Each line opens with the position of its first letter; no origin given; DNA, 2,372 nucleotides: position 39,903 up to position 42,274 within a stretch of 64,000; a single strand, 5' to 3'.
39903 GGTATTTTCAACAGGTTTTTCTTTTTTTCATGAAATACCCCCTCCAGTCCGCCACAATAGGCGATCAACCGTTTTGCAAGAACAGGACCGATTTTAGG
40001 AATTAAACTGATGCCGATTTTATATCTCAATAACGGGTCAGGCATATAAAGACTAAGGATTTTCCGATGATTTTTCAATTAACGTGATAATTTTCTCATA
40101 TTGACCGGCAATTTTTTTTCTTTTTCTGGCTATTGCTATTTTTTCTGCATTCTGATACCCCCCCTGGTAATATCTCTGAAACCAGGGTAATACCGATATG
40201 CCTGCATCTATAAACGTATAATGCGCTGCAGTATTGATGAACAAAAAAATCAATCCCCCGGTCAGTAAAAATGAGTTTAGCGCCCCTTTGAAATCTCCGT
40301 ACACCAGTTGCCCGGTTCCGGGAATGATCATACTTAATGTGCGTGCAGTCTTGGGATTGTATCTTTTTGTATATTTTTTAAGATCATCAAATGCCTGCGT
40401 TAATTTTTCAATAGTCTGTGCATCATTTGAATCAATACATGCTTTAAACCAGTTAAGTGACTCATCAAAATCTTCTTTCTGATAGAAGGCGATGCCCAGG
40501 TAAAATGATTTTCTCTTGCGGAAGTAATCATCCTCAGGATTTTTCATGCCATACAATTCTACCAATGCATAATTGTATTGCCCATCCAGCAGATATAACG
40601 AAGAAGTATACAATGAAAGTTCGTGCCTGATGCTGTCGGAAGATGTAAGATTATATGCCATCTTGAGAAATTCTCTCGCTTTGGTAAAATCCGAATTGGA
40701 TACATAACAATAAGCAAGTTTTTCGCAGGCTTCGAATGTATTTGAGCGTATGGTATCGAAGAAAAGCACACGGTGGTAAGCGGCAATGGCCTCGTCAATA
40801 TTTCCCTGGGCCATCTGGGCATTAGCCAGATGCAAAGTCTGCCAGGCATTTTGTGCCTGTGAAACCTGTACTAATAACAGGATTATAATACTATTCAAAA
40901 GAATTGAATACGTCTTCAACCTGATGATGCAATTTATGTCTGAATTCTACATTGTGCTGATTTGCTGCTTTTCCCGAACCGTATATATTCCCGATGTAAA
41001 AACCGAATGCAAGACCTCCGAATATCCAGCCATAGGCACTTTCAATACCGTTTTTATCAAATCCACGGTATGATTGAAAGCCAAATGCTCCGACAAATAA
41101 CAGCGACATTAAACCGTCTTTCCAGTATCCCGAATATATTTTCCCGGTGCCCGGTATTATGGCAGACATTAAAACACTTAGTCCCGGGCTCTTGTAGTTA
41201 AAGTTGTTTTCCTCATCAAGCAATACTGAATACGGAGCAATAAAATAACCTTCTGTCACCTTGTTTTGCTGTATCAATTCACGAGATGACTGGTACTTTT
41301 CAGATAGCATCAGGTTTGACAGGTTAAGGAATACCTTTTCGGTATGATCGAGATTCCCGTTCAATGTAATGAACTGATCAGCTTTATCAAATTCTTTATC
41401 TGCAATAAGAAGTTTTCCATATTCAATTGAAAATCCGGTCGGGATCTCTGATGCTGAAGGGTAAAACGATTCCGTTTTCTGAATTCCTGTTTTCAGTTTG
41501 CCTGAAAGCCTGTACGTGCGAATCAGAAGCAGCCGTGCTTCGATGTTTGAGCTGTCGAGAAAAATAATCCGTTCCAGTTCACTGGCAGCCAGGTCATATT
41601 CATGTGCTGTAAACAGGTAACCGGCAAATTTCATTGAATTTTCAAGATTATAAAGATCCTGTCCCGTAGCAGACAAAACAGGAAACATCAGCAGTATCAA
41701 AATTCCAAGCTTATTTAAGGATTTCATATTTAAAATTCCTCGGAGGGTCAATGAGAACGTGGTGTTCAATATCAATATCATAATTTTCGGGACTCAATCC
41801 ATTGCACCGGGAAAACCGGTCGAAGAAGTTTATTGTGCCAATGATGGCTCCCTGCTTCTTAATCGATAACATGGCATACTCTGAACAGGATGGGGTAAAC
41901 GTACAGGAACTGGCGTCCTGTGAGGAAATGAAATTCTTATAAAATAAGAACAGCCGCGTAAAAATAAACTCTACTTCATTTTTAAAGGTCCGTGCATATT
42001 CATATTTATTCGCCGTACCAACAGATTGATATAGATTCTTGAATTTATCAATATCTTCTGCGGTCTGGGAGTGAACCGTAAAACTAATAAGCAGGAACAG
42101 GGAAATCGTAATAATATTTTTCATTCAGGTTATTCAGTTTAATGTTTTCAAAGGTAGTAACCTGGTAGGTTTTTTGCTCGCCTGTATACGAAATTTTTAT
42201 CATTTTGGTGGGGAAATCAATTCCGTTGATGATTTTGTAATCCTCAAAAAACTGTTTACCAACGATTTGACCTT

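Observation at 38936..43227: Six-gene coupled operon: membrane protein, LolA-like, YidD-like, two TPR-hairpin paralogs, dprA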

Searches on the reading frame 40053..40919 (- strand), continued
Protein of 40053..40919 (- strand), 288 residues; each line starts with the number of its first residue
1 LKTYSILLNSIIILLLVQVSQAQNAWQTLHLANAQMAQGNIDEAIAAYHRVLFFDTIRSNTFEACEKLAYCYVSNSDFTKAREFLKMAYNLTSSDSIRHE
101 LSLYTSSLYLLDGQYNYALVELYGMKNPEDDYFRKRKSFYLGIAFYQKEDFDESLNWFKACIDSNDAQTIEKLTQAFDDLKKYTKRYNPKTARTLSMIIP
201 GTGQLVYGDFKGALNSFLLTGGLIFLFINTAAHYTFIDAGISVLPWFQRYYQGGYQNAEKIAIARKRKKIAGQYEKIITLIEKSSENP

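Call 82: find_encoding_contigs(protein=P0208, flank=5000, max_places=2)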
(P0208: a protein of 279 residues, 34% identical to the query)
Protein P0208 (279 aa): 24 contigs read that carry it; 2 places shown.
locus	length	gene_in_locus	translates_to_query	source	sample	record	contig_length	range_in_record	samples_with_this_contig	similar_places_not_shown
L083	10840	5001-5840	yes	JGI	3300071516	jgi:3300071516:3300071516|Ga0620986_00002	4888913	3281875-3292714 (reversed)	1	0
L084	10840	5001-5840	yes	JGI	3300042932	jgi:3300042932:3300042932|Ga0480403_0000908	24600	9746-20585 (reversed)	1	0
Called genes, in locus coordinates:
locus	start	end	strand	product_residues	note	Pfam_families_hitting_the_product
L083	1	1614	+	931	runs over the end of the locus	PF00149:Metallophos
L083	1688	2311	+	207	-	-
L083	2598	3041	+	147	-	-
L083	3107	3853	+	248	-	-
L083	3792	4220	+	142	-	PF01809:YidD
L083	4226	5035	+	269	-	-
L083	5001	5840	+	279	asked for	-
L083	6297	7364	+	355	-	PF08545:ACP_syn_III, PF08541:ACP_syn_III_C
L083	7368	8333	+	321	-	PF12146:Hydrolase_4 (weak), PF00561:Abhydrolase_1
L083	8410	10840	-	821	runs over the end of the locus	PF13620:CarboxypepD_reg (weak), PF13715:CarbopepD_reg_2, PF14905:OMP_b-brl_3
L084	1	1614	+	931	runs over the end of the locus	PF00149:Metallophos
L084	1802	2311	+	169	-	-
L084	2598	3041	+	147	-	-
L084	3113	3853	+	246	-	-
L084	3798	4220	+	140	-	PF01809:YidD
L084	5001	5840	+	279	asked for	-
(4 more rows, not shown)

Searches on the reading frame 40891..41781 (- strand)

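Call 3: search_protein_families(library=pfam, proteins=[window:40891-41781:-], max_evalue=0.1)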
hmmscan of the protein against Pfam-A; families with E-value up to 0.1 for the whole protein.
window:40891-41781:- (296 aa): 3 families
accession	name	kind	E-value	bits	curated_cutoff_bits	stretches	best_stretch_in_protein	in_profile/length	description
PF14559.12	TPR_19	-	0.0093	16.7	25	0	57-96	2-41/68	Tetratricopeptide repeat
PF14863.12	Alkyl_sulf_dimr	-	0.013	16.3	26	1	50-113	73-136/139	Alkyl sulfatase dimerisation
PF18935.5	DUF5683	-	0.02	15.3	26.7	1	197-233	3-40/151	Family of unknown function (DUF5683)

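Call 4: search_protein_families(library=ncbifam, proteins=[window:40891-41781:-], max_evalue=0.1)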
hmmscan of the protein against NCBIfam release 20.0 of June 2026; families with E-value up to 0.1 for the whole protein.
window:40891-41781:- (296 aa): 1 family
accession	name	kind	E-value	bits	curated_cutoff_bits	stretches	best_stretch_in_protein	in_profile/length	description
NF053607.1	CHU_0125_OmpA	equivalog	0.073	11.5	620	1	50-135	23-107/639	CHU_0125 family OmpA-like outer membrane integrity protein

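Call 26: search_protein_families(library=pfam, alignment_id=A4, max_evalue=0.01)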
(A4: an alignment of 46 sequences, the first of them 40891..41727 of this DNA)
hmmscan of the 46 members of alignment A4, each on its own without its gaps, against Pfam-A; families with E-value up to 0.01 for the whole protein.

A. member 1, window:40891-41727:- (278 aa): 1 family
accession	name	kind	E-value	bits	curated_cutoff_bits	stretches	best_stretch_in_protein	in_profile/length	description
PF14559.12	TPR_19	-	0.0078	17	25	0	39-78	2-41/68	Tetratricopeptide repeat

B. families by the number of members that match (of 46 scanned): 12 families
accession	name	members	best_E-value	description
PF18935.5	DUF5683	7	0.00039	Family of unknown function (DUF5683)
PF14559.12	TPR_19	5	0.00062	Tetratricopeptide repeat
PF13428.12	TPR_14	4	0.0015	Tetratricopeptide repeat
PF12895.13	ANAPC3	2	0.00063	Anaphase-promoting complex, cyclosome, subunit 3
PF05154.21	TM2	2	0.0042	TM2 domain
PF13432.12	TPR_16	2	0.0047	Tetratricopeptide repeat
PF14863.12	Alkyl_sulf_dimr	1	0.0011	Alkyl sulfatase dimerisation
PF03704.23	BTAD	1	0.0048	Bacterial transcriptional activator domain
PF20832.2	Reov_VP3_MTase2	1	0.0085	Reovirus VP3 protein, Methyltransferase domain 2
PF20382.3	DUF6677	1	0.0088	Family of unknown function (DUF6677)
PF13414.12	TPR_11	1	0.0096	TPR repeat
PF25060.1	ARM_TT21_2nd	1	0.01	Tetratricopeptide repeat protein 21 second ARM domain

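Call 58: search_protein_families(library=padloc, proteins=[window:40891-41727:-], max_evalue=0.01)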
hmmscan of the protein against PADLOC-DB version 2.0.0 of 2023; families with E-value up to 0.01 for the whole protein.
window:40891-41727:- (278 aa): 0 families

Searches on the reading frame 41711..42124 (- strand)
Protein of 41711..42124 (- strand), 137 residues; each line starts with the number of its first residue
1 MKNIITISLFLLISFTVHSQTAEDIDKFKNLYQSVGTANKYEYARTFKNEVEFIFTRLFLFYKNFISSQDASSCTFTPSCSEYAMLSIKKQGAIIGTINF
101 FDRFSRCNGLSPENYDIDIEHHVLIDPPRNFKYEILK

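Call 3: search_protein_families(library=pfam, proteins=[window:41711-42124:-], max_evalue=0.1)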
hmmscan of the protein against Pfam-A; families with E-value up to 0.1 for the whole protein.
window:41711-42124:- (137 aa): 3 families
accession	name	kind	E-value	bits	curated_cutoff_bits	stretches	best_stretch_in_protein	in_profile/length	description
PF01809.23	YidD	-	1.8e-17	63.3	27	1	54-116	3-65/67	Putative membrane protein insertion efficiency factor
PF09019.17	EcoRII-C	-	0.056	14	25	1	17-85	13-82/165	EcoRII C terminal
PF07979.17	Intimin_C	-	0.098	13.5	27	0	22-48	30-56/101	Intimin C-type lectin domain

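Call 4: search_protein_families(library=ncbifam, proteins=[window:41711-42124:-], max_evalue=0.1)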
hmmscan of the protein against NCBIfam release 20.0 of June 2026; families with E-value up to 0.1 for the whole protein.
window:41711-42124:- (137 aa): 2 families
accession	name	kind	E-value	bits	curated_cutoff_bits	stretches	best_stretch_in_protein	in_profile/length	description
TIGR00278.2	TIGR00278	equivalog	1.6e-15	56.7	40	1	55-112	4-61/64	membrane protein insertion efficiency factor YidD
TIGR04420.1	Sec_Non_Glob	hypoth_equivalog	0.09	12.5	90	0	1-27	1-27/243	SRP-less Sec system protein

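Call 7: find_homologous_proteins(query=window:41711-42124:-, max_evalue=0.001)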
Query window:41711-42124:- (137 aa): 361 proteins with E <= 0.001 among 365 candidates; the best 120 are listed.
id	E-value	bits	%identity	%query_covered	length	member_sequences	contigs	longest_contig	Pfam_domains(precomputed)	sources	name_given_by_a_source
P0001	1.6e-85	302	100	100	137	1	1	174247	PF01809.24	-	-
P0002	2.1e-64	233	77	100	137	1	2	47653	PF01809.24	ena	-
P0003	1.4e-62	228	77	100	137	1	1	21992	PF01809.24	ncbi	-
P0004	2.2e-60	220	74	100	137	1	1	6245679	PF01809.24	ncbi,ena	-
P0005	3.4e-60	220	75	99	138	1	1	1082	PF01809.24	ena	-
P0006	1.7e-59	218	74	100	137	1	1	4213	PF01809.24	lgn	-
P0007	3.9e-59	216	72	100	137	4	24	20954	PF01809.24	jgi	jgi:putative membrane protein insertion efficiency factor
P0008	1.5e-58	215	72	100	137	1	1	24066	PF01809.24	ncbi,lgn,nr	ncbi:MAG: membrane protein insertion efficiency factor YidD [Bacteroidales bacterium]|nr:membrane pr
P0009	3.3e-58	213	73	87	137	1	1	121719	PF01809.24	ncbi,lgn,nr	ncbi:MAG: membrane protein insertion efficiency factor YidD [Bacteroidales bacterium]|nr:membrane pr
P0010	2.0e-57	211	73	100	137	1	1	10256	PF01809.24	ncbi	-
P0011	2.2e-57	211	73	100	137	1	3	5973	PF01809.24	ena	-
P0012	5.7e-57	209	72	100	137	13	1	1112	PF01809.24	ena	-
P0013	2.4e-56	207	70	99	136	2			PF01809.24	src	-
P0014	7.2e-56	206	69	100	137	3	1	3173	PF01809.24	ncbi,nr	ncbi:MAG TPA: membrane protein insertion efficiency factor YidD [Bacteroidales bacterium]|nr:membran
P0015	1.6e-55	205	68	100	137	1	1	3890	PF01809.24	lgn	-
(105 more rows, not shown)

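Call 9: find_related_loci(query=A1, collection=genome_contigs, flank=6000)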
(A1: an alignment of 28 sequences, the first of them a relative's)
Query A1 (137 aa) in genome_contigs; peptide patterns used: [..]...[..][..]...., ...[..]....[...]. (x = any residue, [..] = any of these).
599 stretches matched a pattern (row limit reached: there are more); 558 encode a relative of the query (tblastn E <= 1e-3); the best 80 are kept; 80 distinct loci.
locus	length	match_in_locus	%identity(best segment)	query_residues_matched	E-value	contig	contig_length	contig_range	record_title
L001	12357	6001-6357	73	19-137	4e-57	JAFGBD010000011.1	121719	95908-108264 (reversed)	MAG: Bacteroidales bacterium isolate Zod_Metabat.1005 k87_766335, whole genome shotgun sequence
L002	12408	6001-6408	64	1-136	1e-50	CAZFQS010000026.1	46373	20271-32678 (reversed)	MAG TPA_asm: uncultured Bacteroidales bacterium isolate binchicken_co100_434 genome assembly, contig: NODE_1064_length_4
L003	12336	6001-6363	55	14-134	4e-43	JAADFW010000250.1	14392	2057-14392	MAG: Chlorobiota bacterium isolate M_MaxBin.088 contig-127_6708, whole genome shotgun sequence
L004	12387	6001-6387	55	1-127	1e-40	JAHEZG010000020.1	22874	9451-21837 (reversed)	MAG: Chitinophagaceae bacterium isolate nzgw146 NODE_1292_length_22875_cov_2.847148, whole genome shotgun sequence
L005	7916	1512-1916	51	1-135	4e-39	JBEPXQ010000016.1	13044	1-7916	MAG: Bacteroidales bacterium isolate 02_S197.semibin_refined.037 NODE_1154_length_13044_cov_1.670202, whole genome shotg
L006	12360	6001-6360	55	13-127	4e-39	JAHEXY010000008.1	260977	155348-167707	MAG: Bacteroidetes bacterium isolate nzgw115 NODE_35_length_260978_cov_9.899477, whole genome shotgun sequence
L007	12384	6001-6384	46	1-127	5e-38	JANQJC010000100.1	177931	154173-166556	MAG: Flavobacteriales bacterium isolate PL25a_bin.101 k99_1373283, whole genome shotgun sequence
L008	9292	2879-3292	51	1-134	1e-37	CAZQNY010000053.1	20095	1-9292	MAG TPA_asm: uncultured Bacteroidales bacterium isolate binchicken_co42_502 genome assembly, contig: NODE_3441_length_20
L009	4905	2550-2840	62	38-134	2e-37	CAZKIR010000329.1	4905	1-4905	MAG TPA_asm: uncultured Bacteroidales bacterium isolate SRP141376_co1_388 genome assembly, contig: NODE_27493_length_490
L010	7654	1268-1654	52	1-127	9e-38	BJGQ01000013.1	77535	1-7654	Bacteroidota bacterium LBMAG_Bacteroidetes_hypo.bin2 DNA, sequence13, whole genome shotgun sequence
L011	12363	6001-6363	49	4-127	3e-37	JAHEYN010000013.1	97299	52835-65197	MAG: Bacteroidetes bacterium isolate nzgw129 NODE_42_length_97300_cov_4.634407, whole genome shotgun sequence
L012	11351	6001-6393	50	1-129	1e-36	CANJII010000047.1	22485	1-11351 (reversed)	MAG: Chitinophagaceae bacterium isolate RH-23may17-1171 genome assembly, contig: RH-23may17-C16664, whole genome shotgun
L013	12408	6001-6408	48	1-127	2e-36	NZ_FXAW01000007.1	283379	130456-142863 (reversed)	Marivirga sericea strain DSM 4125, whole genome shotgun sequence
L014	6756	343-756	48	1-134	9e-37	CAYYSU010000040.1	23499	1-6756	MAG TPA_asm: uncultured Bacteroidales bacterium isolate binchicken_co59_185 genome assembly, contig: NODE_4383_length_23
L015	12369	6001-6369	49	11-133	3e-36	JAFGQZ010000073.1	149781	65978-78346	MAG: Bacteroidales bacterium isolate Zod_Metabat.800 k87_9422826, whole genome shotgun sequence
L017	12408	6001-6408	50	4-137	4e-35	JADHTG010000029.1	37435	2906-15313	MAG: Bacteroidetes bacterium isolate BS150m-G14 BS-150m-C885, whole genome shotgun sequence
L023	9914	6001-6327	48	19-128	2e-33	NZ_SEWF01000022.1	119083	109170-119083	Emticicia agri strain 17J42-9 scf7180000000809, whole genome shotgun sequence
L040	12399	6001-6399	44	1-128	4e-29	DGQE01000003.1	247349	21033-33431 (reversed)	MAG TPA_asm: Flavobacteriales bacterium UBA4422 UBA4422_contig_2681, whole genome shotgun sequence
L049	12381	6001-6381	42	2-128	4e-27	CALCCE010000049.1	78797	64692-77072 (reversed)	MAG TPA_asm: uncultured Flavobacteriales bacterium isolate SRR3401485_bin.10_CONCOCT_v1.1_MAG genome assembly, contig: E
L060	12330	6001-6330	43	19-127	1e-24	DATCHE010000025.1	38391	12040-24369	MAG TPA_asm: Bacteroidales bacterium isolate SMAG_U7825 k141_1071116, whole genome shotgun sequence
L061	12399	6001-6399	37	1-133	4e-24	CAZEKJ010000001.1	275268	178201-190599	MAG TPA_asm: uncultured Porphyromonadaceae bacterium isolate binchicken_co266_44 genome assembly, contig: NODE_64_length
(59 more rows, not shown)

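Call 36: search_protein_families(library=pfam, proteins=[L006:8222-9154:+, L007:8040-8972:+, L008:4890-5738:+, L061:8024-8959:+, L017:8099-8590:+, L017:8640-9122:+, L017:9244-9651:+, L023:8184-8702:+, L049:8040-9008:+], max_evalue=0.01)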
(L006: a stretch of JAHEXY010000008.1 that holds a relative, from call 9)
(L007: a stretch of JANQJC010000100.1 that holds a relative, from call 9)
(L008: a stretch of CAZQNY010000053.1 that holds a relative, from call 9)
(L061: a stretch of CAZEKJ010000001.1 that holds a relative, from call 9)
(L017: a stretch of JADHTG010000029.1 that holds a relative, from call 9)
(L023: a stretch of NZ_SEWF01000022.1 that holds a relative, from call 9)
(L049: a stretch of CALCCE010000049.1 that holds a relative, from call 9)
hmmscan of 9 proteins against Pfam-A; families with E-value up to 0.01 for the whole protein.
L006:8222-9154:+ (310 aa): 0 families

L007:8040-8972:+ (310 aa): 1 family
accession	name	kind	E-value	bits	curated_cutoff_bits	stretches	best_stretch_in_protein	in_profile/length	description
PF11220.13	DUF3015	-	0.00083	19.7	25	0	263-309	72-118/142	Protein of unknown function (DUF3015)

L008:4890-5738:+ (282 aa): 1 family
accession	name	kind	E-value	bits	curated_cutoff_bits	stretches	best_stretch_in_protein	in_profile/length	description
PF17027.11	Bromo_TP_like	-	0.009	16.6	21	1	31-113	22-104/119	Histone-fold protein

L061:8024-8959:+ (311 aa): 1 family
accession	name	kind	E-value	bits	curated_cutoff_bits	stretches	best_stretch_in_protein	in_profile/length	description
PF13174.12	TPR_6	-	0.00027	21.8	26.3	0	260-278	10-28/33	Tetratricopeptide repeat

L017:8099-8590:+ (163 aa): 1 family
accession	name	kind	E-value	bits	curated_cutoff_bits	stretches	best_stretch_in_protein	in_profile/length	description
PF05154.21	TM2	-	9.5e-07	29.4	27.9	1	66-109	2-44/51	TM2 domain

L017:8640-9122:+ (160 aa): 1 family
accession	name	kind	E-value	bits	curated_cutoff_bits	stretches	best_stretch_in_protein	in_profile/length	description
PF05154.21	TM2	-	3e-06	27.8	27.9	1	66-93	2-29/51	TM2 domain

L017:9244-9651:+ (135 aa): 1 family
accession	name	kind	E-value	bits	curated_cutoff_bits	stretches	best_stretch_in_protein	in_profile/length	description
PF05154.21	TM2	-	1.4e-08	35.2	27.9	1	64-110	2-51/51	TM2 domain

L023:8184-8702:+ (172 aa): 0 families

L049:8040-9008:+ (322 aa): 1 family
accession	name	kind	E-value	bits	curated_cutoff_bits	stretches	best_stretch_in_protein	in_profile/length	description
PF22397.2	NADAR-DarT1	-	0.0049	16.8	27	1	251-285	135-169/212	DarT1-associated NADAR antitoxin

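Call 58: search_protein_families(library=padloc, proteins=[window:41711-42124:-], max_evalue=0.01)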
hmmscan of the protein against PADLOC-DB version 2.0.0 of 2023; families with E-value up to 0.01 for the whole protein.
window:41711-42124:- (137 aa): 0 families

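Call 63: find_encoding_contigs(protein=P0004, flank=10000, max_places=2)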
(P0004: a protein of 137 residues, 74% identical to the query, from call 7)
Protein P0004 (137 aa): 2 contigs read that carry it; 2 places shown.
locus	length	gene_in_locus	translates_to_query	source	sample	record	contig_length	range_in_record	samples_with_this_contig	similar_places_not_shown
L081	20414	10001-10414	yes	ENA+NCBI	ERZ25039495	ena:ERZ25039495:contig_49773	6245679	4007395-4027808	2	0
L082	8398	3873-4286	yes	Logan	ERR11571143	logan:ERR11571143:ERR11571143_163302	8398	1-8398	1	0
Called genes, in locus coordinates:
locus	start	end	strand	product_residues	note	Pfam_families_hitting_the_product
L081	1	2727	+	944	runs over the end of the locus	PF26549:Tricorn_N (faint), PF26550:Tricorn_2nd, PF07676:PD40 (faint)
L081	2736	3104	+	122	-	PF01925:TauE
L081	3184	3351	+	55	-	PF00037:Fer4, PF14697:Fer4_21 (weak), PF13187:Fer4_9, PF25160:LdpA_Fe-S-bd (weak), PF12838:Fer4_7 (weak), PF12797:Fer4_2 (weak), PF00037:Fer4, PF12837:Fer4_6 (weak), +4 more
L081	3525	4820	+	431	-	PF02646:RmuC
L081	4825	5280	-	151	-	-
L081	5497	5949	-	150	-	-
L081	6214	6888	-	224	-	PF00590:TP_methylase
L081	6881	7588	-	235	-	-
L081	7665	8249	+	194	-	PF00265:TK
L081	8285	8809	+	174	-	PF02357:NusG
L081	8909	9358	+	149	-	-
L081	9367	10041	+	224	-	-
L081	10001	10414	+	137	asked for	PF01809:YidD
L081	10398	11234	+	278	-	-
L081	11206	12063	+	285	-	PF07719:TPR_2 (faint)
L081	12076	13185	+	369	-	PF02481:DNA_processg_A, PF17782:WHD_DprA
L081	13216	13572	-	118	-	PF08378:NERD, PF02021:UPF0102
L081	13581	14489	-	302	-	PF02016:Peptidase_S66, PF17676:Peptidase_S66C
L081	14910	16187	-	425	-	PF20434:BD-FAE, PF07859:Abhydrolase_3, PF00326:Peptidase_S9, PF18962:Por_Secre_tail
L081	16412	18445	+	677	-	PF00133:tRNA-synt_1, PF09334:tRNA-synt_1g, PF08264:Anticodon_1, PF19303:Anticodon_3, PF01588:tRNA_bind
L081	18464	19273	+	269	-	PF01048:PNP_UDP_1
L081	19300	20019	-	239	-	PF04784:DUF547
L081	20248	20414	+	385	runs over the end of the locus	-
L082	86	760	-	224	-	PF00590:TP_methylase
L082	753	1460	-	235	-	-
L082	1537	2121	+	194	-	PF00265:TK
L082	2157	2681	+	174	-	PF02357:NusG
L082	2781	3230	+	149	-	-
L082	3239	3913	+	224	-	-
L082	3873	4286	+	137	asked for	PF01809:YidD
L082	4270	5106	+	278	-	-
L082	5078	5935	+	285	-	PF07719:TPR_2 (faint)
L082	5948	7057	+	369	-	PF02481:DNA_processg_A, PF17782:WHD_DprA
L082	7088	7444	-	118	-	PF08378:NERD, PF02021:UPF0102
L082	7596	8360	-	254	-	PF02016:Peptidase_S66, PF17676:Peptidase_S66C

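Call 91: search_solved_structures(query=A1, max_evalue=1)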
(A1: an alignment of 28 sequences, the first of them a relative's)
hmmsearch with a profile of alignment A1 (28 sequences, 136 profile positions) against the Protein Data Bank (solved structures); distinct sequences matched with E-value up to 1: 0.
